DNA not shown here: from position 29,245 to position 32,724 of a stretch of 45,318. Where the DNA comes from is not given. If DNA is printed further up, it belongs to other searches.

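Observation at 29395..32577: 1060-aa tail-anchored, insertion-laden GT5 glycogen-synthase homologue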

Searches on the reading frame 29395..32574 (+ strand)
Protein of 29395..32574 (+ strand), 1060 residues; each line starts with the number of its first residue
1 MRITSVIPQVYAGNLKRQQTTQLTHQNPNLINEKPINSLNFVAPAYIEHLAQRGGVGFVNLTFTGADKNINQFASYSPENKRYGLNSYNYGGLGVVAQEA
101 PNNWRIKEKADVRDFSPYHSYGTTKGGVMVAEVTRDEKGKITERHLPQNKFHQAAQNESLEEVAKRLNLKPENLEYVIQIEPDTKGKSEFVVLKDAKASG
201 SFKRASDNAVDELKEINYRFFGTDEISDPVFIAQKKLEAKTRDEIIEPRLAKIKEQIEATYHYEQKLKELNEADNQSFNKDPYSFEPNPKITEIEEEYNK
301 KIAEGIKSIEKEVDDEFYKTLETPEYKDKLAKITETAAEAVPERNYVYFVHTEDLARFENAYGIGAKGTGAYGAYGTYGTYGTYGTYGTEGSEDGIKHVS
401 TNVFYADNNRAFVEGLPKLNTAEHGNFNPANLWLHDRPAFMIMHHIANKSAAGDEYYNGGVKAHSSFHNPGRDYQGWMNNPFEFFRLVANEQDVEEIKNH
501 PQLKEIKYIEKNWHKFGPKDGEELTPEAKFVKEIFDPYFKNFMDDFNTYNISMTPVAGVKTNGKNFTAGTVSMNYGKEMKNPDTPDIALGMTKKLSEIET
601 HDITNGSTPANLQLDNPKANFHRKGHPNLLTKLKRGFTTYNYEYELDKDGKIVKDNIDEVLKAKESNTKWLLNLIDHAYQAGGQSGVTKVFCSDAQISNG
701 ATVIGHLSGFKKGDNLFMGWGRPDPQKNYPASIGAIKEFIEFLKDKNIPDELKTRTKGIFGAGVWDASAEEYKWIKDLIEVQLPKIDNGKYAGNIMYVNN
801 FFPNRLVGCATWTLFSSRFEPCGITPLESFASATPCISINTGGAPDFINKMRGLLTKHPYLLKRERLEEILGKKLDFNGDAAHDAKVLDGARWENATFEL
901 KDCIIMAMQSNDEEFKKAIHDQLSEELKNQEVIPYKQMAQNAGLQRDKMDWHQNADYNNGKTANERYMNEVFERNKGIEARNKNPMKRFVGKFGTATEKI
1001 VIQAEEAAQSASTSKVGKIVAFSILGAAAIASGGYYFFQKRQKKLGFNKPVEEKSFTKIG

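Call 3: search_protein_families(library=pfam, proteins=[window:29395-32574:+], max_evalue=1)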
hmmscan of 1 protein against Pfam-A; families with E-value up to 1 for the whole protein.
window:29395-32574:+ (1060 aa): 2 families
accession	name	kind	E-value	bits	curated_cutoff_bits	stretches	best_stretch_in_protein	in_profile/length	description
PF00534.26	Glycos_transf_1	-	1.6e-06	28.2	26.4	1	768-856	55-140/172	Glycosyl transferases group 1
PF13692.12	Glyco_trans_1_4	-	0.00037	21.2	27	1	805-856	72-124/142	Glycosyl transferases group 1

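Call 4: search_protein_families(library=ncbifam, proteins=[window:29395-32574:+], max_evalue=1)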
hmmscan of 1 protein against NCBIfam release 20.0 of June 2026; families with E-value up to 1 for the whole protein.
window:29395-32574:+ (1060 aa): 8 families
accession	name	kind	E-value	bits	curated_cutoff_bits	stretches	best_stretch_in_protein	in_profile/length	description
TIGR02095.1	glgA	subfamily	1.3e-07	30.7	328.45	1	785-851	345-410/477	glycogen/starch synthase, ADP-glucose type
NF001899.0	PRK00654.1-2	equivalog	0.00028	19.4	459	1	802-849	358-405/478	glycogen synthase GlgA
TIGR03999.1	thiol_BshA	equivalog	0.01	14.8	273.7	1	806-851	269-314/375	N-acetyl-alpha-D-glucosaminyl L-malate synthase BshA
NF001901.0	PRK00654.1-5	equivalog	0.027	12.9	649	1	804-850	385-431/502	glycogen synthase GlgA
TIGR02149.1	glgA_Coryne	subfamily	0.028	13.5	302.4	1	793-854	263-329/391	glycogen synthase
NF001900.0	PRK00654.1-3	equivalog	0.041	12.3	509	1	788-848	327-386/481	glycogen synthase GlgA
NF038313.3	HisXaaSer_A4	exception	0.1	13.5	55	1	365-392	55-83/93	His-Xaa-Ser repeat protein HxsA4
NF041876.1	EPS_EpsE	equivalog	0.15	11.3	400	1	815-855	301-342/389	exopolysaccharide biosynthesis GT4 family glycosyltransferase EpsE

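Call 5: search_solved_structures(query=window:29395-32574:+, max_evalue=1, show_alignments=2)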
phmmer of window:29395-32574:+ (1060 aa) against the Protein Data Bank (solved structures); distinct sequences matched with E-value up to 1: 18.
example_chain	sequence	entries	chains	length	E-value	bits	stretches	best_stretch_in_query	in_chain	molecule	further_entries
3vue_A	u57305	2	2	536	0.0072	17.4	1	789-848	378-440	Granule-bound starch synthase 1, chloroplastic/amyloplastic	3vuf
8x3q_C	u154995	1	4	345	0.025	15.6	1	774-850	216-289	Glycosyl transferase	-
7fg9_A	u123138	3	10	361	0.027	15.5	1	774-850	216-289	Glycosyl transferase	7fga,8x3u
2f9f_A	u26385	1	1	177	0.028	15.4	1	810-856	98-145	first mannosyl transferase (wbaZ-1)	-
3d1j_A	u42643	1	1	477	0.029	15.4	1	799-849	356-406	Glycogen synthase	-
2qzs_A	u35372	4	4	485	0.031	15.3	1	799-849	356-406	glycogen synthase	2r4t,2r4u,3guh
6tvp_A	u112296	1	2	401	0.13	13.2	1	805-856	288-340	Alpha-maltose-1-phosphate synthase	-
3cop_A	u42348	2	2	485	0.21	12.5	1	799-849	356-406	Glycogen synthase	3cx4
9m88_C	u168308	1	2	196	0.26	12.3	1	799-857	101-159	Glycogen synthase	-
2bfw_A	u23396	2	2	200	0.27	12.2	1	799-857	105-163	GLGA GLYCOGEN SYNTHASE | PGS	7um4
6gng_A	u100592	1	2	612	0.46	11.4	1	797-848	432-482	Granule-bound starch synthase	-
5d00_A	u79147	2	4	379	0.53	11.2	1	811-855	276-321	N-acetyl-alpha-D-glucosaminyl L-malate synthase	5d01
3l01_A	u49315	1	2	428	0.92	10.4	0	799-857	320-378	GlgA glycogen synthase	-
9dcm_B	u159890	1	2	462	0.95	10.4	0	810-856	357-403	Sucrose-phosphate synthase-like protein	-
3fro_A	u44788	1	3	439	0.95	10.4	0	799-857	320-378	GlgA glycogen synthase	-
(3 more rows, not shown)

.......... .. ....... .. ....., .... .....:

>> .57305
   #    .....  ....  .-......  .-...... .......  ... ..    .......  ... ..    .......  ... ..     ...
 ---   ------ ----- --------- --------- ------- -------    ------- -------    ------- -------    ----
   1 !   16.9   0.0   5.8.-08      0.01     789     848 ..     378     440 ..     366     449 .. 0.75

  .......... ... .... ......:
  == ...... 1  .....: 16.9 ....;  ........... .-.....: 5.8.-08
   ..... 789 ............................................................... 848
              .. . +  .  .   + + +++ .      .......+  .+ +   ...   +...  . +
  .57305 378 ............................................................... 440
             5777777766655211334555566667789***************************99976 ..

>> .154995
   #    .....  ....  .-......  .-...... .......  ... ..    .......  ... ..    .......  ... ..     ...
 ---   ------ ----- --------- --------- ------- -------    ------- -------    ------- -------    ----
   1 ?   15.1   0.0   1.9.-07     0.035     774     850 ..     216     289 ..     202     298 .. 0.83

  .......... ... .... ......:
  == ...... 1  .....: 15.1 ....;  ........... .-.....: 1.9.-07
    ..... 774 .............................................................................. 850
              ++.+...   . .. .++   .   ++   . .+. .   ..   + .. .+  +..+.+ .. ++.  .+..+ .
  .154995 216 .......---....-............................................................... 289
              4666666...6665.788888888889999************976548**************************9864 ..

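Call 9: find_homologous_proteins(query=window:29395-32574:+, max_evalue=0.001)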
Query window:29395-32574:+ (1060 aa): 99 proteins with E <= 0.001 among 8000 candidates.
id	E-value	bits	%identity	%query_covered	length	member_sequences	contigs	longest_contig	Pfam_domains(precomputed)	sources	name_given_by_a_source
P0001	0.0e+0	2004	80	100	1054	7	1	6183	PF00534.27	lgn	-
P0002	0.0e+0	1790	71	100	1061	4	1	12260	PF00534.27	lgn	-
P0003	0.0e+0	1765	70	100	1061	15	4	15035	PF00534.27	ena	-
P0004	0.0e+0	1723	70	100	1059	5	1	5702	PF00534.27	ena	-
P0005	2.6e-287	974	46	99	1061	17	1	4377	PF00534.27,PF13692.13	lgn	-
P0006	1.0e-283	962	48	98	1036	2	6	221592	PF00534.27,PF13692.13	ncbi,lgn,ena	-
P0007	3.3e-282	957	48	100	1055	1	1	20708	PF00534.27,PF13692.13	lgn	-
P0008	1.5e-281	955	48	94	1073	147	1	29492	PF00534.27,PF13692.13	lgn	-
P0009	2.3e-281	954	48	94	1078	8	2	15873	PF00534.27,PF13692.13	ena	-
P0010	2.5e-281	954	46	99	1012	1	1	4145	PF00534.27,PF13692.13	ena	-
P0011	1.1e-280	952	48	100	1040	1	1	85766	PF00534.27,PF13692.13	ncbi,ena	-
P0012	1.9e-280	951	48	99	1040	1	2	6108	PF00534.27,PF13692.13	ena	-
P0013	7.5e-280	949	48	96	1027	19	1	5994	PF00534.27,PF13692.13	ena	-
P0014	8.5e-280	949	48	98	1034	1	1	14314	PF00534.27,PF13692.13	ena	-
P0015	2.3e-279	948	48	98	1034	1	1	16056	PF00534.27,PF13692.13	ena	-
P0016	2.3e-279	948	47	100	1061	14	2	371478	PF00534.27,PF13692.13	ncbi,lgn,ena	-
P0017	2.8e-279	948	48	98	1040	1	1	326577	PF00534.27,PF13692.13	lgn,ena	-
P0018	3.5e-279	947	49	94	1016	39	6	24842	PF00534.27,PF13692.13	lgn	-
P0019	4.1e-279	947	49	97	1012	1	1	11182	PF00534.27,PF13692.13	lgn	-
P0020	2.5e-278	944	47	100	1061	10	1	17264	PF00534.27,PF13692.13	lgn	-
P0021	3.8e-277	940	47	98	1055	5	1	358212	PF00534.27,PF13692.13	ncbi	-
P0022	1.6e-276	938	48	94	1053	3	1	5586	PF00534.27,PF13692.13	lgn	-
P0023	2.1e-276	938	47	98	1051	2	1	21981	PF00534.27,PF13692.13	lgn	-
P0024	4.2e-276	937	48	98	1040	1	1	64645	PF00534.27,PF13692.13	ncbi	-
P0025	7.7e-275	933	49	94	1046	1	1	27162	PF00534.27,PF13692.13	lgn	-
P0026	2.2e-274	931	48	94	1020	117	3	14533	PF00534.27,PF13692.13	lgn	-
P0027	2.3e-274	931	48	94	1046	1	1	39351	PF00534.27,PF13692.13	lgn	-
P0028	9.4e-274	929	49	94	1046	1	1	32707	PF00534.27,PF13692.13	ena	-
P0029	1.2e-273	929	48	94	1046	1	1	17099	PF00534.27,PF13692.13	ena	-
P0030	1.2e-273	929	48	94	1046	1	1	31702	PF00534.27,PF13692.13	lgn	-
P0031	1.2e-273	929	48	94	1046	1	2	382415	PF00534.27,PF13692.13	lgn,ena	-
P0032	2.5e-273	928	48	94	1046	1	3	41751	PF00534.27,PF13692.13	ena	-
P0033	3.4e-273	927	48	94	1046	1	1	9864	PF00534.27,PF13692.13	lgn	-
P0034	3.6e-273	927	48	94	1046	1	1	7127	PF00534.27,PF13692.13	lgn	-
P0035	5.7e-273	927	48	94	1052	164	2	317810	PF00534.27,PF13692.13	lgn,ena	-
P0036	7.6e-273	926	48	94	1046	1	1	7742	PF00534.27,PF13692.13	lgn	-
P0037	1.9e-272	925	48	94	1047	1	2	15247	PF00534.27,PF13692.13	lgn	-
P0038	1.9e-272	925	48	94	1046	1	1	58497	PF00534.27,PF13692.13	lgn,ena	-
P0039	2.2e-272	925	48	94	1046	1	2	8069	PF00534.27,PF13692.13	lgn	-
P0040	2.4e-272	925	48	94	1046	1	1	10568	PF00534.27,PF13692.13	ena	-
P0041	2.5e-272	925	48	94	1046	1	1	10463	PF00534.27,PF13692.13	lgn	-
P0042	2.7e-272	924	48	94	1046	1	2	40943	PF00534.27,PF13692.13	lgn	-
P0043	3.1e-272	924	47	98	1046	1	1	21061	PF00534.27,PF13692.13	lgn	-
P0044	3.2e-272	924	48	94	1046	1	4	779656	PF00534.27,PF13692.13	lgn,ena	-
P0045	4.0e-272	924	48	94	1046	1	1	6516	PF00534.27,PF13692.13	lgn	-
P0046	5.4e-272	923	48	94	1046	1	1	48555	PF00534.27,PF13692.13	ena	-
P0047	5.8e-272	923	48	94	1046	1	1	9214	PF00534.27,PF13692.13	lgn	-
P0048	6.0e-272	923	48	94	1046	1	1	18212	PF00534.27,PF13692.13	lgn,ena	-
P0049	6.8e-272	923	47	99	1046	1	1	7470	PF00534.27,PF13692.13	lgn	-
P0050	7.7e-272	923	48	94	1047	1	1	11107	PF00534.27,PF13692.13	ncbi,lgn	-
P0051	1.0e-271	922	48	94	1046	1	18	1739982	PF00534.27,PF13692.13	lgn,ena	-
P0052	1.0e-271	922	48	94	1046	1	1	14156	PF00534.27,PF13692.13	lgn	-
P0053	1.3e-271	922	48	94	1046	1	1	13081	PF00534.27,PF13692.13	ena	-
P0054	1.4e-271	922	48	94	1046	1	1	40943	PF00534.27,PF13692.13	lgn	-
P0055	1.4e-271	922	48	94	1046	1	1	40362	PF00534.27,PF13692.13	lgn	-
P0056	1.4e-271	922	48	94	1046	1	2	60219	PF00534.27,PF13692.13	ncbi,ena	-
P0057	1.6e-271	922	48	94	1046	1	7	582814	PF00534.27,PF13692.13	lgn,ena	-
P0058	1.7e-271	922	48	94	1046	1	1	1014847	PF00534.27,PF13692.13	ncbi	-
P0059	2.0e-271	922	48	94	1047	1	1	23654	PF00534.27,PF13692.13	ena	-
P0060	2.1e-271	921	48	94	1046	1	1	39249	PF00534.27,PF13692.13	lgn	-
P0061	2.2e-271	921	48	94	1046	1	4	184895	PF00534.27,PF13692.13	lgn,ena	-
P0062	2.4e-271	921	48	94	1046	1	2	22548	PF00534.27,PF13692.13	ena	-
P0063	2.4e-271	921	48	94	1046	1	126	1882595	PF00534.27,PF13692.13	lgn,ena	-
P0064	3.3e-271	921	48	94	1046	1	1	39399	PF00534.27,PF13692.13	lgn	-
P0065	4.8e-271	920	48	94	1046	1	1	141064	PF00534.27,PF13692.13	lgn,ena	-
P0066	5.1e-271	920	48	94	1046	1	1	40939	PF00534.27,PF13692.13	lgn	-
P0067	5.3e-271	920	48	94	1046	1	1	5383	PF00534.27,PF13692.13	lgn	-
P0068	5.9e-271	920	48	94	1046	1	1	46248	PF00534.27,PF13692.13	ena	-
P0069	6.3e-271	920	48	94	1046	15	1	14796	PF00534.27,PF13692.13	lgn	-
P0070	1.1e-270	919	48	94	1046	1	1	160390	PF00534.27,PF13692.13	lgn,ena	-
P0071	1.2e-270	919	48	94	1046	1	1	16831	PF00534.27,PF13692.13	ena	-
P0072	1.4e-270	919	47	94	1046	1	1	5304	PF00534.27,PF13692.13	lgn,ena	-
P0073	2.3e-269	915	47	94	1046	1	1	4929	PF00534.27,PF13692.13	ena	-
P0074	7.6e-269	913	47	93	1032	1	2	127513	PF00534.27,PF13692.13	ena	-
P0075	1.6e-267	909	46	93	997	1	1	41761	PF00534.27,PF13692.13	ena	-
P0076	2.8e-260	885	46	94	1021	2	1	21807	PF00534.27,PF13692.13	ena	-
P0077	1.7e-255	869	46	93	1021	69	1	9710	PF00534.27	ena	-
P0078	4.5e-255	867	46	93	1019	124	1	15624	PF00534.27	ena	-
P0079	1.3e-251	856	48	86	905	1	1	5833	PF00534.27,PF13692.13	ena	-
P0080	1.2e-248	846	51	66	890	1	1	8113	PF00534.27,PF13692.13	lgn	-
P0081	2.6e-243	828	45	94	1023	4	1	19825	PF00534.27,PF13692.13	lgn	-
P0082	6.2e-242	824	43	98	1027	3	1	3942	PF00534.27,PF13692.13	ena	-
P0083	6.9e-242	824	45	94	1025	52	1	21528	PF00534.27,PF13692.13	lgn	-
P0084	8.3e-242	823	44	94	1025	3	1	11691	PF00534.27,PF13692.13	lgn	-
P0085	1.1e-241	823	44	94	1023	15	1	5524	PF00534.27,PF13692.13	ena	-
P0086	1.2e-240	820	48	61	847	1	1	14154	PF00534.27,PF13692.13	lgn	-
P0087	1.5e-238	813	43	98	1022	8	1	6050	PF00534.27,PF13692.13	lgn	-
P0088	8.7e-237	807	44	94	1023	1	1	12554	PF00534.27,PF13692.13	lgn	-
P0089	8.4e-191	655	50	59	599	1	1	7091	PF00534.27,PF13692.13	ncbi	-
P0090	1.2e-172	594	41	66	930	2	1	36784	PF00534.27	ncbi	-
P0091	5.7e-168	579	41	66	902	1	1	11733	PF00534.27,PF13692.13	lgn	-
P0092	7.1e-162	559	38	67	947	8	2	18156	PF00534.27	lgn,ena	-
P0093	1.6e-160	554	40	67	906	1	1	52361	PF00534.27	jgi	-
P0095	2.3e-134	468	38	63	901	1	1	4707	PF00534.27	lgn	-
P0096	3.1e-130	454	37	57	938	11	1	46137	PF00534.27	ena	-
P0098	2.0e-113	398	39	59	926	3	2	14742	PF00534.27,PF08323.18,PF13692.13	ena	-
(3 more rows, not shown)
